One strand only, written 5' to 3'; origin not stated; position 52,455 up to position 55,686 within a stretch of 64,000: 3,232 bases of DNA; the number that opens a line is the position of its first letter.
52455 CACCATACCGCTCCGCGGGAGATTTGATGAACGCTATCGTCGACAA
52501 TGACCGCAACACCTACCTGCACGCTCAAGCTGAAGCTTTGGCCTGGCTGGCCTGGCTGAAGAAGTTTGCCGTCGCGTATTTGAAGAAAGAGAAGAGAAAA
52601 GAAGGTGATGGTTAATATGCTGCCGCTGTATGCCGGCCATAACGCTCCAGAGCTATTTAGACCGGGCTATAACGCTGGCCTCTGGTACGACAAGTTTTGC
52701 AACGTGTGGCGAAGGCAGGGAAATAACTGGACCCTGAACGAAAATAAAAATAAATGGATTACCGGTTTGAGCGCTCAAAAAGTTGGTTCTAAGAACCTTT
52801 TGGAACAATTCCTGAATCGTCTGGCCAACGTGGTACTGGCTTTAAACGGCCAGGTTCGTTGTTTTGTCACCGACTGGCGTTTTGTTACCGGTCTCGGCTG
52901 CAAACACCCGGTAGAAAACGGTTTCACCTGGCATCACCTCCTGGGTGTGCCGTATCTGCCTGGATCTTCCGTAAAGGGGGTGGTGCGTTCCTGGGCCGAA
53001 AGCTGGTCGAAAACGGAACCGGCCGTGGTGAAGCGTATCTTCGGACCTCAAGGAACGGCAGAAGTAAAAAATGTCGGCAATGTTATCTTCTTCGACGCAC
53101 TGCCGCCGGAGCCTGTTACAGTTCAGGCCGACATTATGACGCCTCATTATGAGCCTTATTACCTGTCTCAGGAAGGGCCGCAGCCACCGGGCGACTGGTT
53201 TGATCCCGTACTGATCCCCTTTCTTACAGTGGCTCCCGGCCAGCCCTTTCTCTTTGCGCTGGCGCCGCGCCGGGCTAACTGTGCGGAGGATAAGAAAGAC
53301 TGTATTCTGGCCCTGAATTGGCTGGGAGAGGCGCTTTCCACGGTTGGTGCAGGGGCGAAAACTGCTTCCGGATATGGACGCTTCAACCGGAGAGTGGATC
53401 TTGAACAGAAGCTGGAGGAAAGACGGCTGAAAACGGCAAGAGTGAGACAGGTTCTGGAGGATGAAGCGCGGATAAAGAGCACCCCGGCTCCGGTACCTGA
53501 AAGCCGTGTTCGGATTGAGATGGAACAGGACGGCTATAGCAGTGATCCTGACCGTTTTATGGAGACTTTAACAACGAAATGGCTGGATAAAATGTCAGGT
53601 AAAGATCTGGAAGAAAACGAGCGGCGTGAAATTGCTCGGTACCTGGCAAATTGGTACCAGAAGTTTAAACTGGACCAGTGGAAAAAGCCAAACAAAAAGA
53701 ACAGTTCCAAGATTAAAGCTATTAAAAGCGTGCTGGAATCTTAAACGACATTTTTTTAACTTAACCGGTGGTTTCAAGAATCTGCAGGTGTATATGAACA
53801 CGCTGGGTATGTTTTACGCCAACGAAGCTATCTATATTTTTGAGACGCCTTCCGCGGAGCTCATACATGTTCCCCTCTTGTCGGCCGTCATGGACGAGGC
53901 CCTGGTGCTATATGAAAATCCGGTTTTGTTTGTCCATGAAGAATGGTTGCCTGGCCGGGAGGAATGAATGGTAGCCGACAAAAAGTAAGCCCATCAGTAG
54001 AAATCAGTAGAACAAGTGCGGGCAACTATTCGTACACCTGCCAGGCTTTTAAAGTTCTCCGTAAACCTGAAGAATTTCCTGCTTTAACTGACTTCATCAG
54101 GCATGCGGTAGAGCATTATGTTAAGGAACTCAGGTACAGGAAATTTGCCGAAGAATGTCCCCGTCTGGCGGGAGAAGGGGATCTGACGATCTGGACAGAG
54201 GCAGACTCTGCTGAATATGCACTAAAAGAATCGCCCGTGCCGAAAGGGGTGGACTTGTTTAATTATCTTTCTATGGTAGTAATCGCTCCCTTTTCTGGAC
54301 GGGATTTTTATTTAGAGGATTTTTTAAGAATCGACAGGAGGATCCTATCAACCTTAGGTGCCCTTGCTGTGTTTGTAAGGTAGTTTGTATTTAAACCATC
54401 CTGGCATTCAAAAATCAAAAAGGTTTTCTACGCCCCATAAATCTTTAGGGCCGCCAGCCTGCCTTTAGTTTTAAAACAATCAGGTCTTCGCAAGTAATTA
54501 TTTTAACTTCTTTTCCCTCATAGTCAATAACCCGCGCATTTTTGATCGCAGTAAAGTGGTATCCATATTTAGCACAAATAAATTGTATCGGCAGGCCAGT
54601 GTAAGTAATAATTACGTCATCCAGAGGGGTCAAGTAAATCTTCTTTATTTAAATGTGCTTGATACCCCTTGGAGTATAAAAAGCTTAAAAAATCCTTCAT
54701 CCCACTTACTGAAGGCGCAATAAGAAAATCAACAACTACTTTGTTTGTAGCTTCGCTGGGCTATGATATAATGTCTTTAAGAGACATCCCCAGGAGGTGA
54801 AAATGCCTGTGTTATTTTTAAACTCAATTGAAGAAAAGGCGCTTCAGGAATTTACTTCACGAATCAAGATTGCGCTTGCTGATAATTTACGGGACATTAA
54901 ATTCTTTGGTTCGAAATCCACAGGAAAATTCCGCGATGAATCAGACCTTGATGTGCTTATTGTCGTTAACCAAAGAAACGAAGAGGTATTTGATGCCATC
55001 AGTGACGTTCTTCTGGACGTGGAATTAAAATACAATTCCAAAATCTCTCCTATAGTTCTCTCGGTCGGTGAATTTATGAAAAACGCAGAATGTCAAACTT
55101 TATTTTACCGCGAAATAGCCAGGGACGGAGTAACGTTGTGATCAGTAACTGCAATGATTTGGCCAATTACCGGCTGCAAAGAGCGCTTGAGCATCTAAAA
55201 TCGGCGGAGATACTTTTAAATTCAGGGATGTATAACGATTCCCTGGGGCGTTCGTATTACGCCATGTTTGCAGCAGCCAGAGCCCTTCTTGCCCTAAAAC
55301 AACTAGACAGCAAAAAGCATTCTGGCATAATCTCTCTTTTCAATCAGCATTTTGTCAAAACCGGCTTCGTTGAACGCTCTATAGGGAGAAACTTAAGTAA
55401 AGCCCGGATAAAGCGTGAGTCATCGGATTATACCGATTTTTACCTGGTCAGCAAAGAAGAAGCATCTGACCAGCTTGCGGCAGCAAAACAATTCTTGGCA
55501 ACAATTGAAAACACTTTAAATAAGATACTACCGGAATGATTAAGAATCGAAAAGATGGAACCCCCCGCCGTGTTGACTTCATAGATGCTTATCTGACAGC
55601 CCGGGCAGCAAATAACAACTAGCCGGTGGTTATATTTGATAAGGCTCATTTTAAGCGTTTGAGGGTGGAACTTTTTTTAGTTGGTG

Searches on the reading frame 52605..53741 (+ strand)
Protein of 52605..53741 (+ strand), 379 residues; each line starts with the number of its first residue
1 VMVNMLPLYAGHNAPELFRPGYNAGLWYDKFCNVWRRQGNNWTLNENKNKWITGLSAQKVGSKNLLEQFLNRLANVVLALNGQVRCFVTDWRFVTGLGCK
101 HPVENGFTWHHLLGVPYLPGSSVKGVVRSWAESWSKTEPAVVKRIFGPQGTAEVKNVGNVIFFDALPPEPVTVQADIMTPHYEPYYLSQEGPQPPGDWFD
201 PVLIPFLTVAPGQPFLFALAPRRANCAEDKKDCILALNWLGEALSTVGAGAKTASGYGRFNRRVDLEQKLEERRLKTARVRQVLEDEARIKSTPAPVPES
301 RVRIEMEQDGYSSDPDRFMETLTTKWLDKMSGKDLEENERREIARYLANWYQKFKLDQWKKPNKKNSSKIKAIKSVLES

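Call 11: search_protein_families(library=padloc, proteins=[window:52605-53741:+], max_evalue=0.001)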
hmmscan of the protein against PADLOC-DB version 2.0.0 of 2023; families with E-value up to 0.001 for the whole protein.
window:52605-53741:+ (379 aa): 22 families
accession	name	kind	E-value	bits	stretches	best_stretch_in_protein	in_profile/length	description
PDLC00987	Cmr6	-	1.9e-42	143.6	1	88-260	37-212/213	Cmr6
PDLC01274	Cmr6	-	3e-41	139.6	1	69-260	17-187/188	"CAS-III-B,CAS-III-C; effector_G7"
PDLC00989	Cmr6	-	2.1e-39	133.9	1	85-262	74-261/264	Cmr6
PDLC01452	Cmr6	-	2.3e-37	127.3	1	86-262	70-226/228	"CAS-III-B,CAS-III-C; effector_G7"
PDLC01015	Csm3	-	2.7e-11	42.9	1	94-237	6-153/178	Csm3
PDLC01016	Csm3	-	3.9e-09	35.2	1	113-175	28-98/189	Csm3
PDLC00988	Cmr6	-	4e-08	31.4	1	225-273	189-237/252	Cmr6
PDLC01535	Cmr6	-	8.9e-08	30.3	0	103-166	32-98/185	"CAS-III-B,CAS-III-C; effector_G7"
PDLC01339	Csm3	-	1.1e-07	31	1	94-258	6-163/163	"CAS-III-A,CAS-III-D; effector_G7"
PDLC01441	Cmr4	-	2.9e-07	28.5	1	107-167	28-81/245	"CAS-III-B,CAS-III-C; effector_G7"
PDLC01295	Cmr4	-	9.6e-07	27.3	1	113-165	31-81/256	"CAS-III-B,CAS-III-C; effector_G7"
PDLC00982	Cmr4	-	1.2e-06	26.5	1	113-165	33-87/281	Cmr4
PDLC01613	Csm3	-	1.5e-06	27.2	1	98-260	21-176/177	"CAS-III-A,CAS-III-D; effector_G7"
PDLC00981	Cmr4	-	1.6e-06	26.3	1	113-165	33-87/283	CRISPR type III-B/RAMP module RAMP protein Cmr4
PDLC01442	Csm3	-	3.6e-06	25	1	110-168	39-105/208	"CAS-III-A,CAS-III-D; effector_G7"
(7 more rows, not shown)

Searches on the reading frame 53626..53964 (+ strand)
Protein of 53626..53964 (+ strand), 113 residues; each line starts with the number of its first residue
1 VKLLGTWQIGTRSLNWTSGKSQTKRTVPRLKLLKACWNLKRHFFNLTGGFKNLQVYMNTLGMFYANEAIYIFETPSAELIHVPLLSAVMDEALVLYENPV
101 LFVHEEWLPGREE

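Call 35: search_protein_families(library=padloc, proteins=[window:53626-53964:+], max_evalue=0.01)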
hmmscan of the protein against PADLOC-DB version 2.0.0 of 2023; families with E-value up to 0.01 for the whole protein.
window:53626-53964:+ (113 aa): 12 families
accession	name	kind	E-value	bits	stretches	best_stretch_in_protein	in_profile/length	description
PDLC01934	CARF7--CARF_RelE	-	1.4e-21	75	1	41-94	157-209/359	-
PDLC01033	CARF_RelE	-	2.6e-15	54.6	1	40-99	130-187/294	CARF+RelE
PDLC01355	Csm6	-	1.9e-12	45.1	1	42-94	119-170/172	CAS-III; associated_signaling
PDLC01936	CARF7--CARF_RelE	-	4.9e-08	30.7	1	40-93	146-198/356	-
PDLC01634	Csm6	-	1.1e-07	30.2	1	42-84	88-129/130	CAS-III; associated_signaling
PDLC01969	CARF_RelE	-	1.2e-07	29.4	1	44-93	87-135/296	-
PDLC01939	CARF7--CARF_RelE_like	-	1.1e-05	22.4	1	42-86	146-189/370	-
PDLC01931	CARF7--CARF_DUF2103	-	4.3e-05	20.9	1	40-97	127-183/340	-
PDLC01307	Csm6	-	0.00086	17.1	1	40-93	112-164/169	CAS-III; associated_signaling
PDLC01937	CARF7--CARF_RelE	-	0.0015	15.4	1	39-96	124-180/344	-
PDLC01933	CARF7--CARF_HD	-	0.0025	14.4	1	43-94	166-221/670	-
PDLC01926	CARF7--CARF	-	0.0032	15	1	40-92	143-194/241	-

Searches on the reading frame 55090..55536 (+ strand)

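Call 31: search_protein_families(library=pfam, proteins=[window:55090-55536:+], max_evalue=0.001)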
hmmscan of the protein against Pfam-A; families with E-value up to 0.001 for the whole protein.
window:55090-55536:+ (149 aa): 1 family
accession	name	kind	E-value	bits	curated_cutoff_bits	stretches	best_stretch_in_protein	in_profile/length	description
PF05168.19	HEPN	-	6e-22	78.4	22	1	26-141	2-116/117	HEPN domain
